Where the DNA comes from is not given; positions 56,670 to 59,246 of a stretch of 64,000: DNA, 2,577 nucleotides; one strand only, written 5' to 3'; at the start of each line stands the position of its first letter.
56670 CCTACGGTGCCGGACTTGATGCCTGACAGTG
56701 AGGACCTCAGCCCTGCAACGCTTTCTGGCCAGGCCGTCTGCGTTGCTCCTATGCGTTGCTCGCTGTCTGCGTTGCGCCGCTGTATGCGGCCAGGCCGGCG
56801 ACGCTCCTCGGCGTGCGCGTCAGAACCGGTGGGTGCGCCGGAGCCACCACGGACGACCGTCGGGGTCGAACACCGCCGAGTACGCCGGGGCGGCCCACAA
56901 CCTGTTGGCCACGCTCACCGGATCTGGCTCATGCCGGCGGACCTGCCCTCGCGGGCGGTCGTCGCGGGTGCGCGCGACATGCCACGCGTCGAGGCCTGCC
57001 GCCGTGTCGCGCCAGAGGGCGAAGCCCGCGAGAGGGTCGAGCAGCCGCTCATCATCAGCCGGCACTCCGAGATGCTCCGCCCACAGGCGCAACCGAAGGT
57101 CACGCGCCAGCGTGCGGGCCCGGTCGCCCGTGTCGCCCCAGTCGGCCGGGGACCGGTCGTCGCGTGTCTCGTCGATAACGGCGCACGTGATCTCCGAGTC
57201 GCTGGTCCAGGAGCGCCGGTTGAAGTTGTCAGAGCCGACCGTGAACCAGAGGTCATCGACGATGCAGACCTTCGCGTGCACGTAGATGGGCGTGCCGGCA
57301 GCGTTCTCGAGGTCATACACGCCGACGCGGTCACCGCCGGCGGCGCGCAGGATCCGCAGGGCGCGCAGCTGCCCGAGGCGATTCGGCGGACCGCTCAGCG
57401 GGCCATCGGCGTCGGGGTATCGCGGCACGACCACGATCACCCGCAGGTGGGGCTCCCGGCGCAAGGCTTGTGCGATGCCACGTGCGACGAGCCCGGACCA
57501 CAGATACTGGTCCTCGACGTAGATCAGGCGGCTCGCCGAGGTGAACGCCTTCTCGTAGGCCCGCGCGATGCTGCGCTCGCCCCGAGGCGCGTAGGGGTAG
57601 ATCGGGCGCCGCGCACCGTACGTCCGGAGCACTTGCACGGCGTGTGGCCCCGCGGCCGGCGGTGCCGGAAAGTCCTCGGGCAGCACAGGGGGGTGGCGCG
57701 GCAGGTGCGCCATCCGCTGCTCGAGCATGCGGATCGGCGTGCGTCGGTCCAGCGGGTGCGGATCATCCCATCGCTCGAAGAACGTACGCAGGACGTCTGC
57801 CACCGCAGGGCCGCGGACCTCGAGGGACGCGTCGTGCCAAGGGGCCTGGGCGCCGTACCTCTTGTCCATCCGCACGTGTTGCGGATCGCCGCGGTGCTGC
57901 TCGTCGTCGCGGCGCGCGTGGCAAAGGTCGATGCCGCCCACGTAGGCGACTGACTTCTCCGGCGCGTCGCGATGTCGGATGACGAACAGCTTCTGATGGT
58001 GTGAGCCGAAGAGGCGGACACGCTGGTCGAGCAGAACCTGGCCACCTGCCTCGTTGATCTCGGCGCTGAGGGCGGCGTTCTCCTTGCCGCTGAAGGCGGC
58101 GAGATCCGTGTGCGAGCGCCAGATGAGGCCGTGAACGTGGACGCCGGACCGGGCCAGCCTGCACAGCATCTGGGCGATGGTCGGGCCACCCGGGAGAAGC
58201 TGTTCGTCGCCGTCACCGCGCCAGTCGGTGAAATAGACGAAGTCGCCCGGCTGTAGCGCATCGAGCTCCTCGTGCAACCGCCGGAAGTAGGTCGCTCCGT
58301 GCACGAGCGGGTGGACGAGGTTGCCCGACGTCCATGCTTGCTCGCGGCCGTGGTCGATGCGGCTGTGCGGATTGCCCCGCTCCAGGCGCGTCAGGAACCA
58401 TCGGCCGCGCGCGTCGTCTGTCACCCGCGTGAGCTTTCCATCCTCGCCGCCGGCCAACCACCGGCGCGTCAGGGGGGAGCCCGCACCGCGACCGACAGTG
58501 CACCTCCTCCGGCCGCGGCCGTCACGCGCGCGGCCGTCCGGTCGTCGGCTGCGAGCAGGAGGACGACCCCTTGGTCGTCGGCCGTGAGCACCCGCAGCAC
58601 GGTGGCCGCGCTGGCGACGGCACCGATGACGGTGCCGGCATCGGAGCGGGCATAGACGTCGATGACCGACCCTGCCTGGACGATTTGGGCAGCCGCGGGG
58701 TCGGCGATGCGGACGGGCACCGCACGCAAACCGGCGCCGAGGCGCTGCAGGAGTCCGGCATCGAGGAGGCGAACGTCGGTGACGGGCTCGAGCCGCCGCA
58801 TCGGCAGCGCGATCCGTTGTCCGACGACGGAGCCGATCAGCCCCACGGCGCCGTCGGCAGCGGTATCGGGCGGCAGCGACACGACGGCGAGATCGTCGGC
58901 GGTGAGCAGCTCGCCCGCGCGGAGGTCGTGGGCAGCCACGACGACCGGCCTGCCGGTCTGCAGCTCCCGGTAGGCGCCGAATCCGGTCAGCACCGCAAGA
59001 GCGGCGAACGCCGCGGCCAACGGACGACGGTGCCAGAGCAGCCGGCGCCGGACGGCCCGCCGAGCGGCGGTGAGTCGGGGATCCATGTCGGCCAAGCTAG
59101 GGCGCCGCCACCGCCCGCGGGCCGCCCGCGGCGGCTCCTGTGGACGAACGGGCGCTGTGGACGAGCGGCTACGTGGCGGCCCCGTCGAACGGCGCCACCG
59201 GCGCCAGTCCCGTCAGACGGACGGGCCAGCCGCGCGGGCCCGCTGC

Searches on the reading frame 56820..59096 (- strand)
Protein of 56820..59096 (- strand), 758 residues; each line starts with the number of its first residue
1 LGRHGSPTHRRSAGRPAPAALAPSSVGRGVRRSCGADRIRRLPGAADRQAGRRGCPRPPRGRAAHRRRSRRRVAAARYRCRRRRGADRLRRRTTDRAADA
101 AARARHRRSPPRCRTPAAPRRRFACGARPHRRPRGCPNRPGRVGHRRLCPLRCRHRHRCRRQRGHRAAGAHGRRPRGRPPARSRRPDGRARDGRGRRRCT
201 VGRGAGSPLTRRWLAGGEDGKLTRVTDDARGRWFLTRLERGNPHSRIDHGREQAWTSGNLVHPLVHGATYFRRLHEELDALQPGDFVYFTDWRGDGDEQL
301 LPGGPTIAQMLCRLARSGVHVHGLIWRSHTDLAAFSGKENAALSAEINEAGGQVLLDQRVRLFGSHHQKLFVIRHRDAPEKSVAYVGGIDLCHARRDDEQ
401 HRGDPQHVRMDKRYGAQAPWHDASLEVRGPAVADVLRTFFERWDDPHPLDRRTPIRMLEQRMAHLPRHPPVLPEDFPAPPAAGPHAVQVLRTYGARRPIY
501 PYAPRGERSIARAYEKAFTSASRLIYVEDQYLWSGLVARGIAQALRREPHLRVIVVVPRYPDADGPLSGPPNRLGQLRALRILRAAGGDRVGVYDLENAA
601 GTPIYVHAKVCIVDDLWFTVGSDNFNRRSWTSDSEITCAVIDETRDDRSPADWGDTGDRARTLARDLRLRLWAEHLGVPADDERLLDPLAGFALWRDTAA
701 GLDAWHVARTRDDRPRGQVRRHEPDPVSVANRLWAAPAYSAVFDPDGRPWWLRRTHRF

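Call 96: search_protein_families(library=pfam, proteins=[window:56820-59096:-], max_evalue=0.00001)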
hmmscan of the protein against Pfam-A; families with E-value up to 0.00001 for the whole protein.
window:56820-59096:- (758 aa): 2 families
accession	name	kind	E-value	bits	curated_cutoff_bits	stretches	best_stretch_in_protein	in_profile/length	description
PF13091.12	PLDc_2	-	4.2e-12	46.5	27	1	518-643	5-118/132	PLD-like domain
PF00614.28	PLDc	-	3e-08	33.8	21.9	0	604-629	3-28/28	Phospholipase D Active site motif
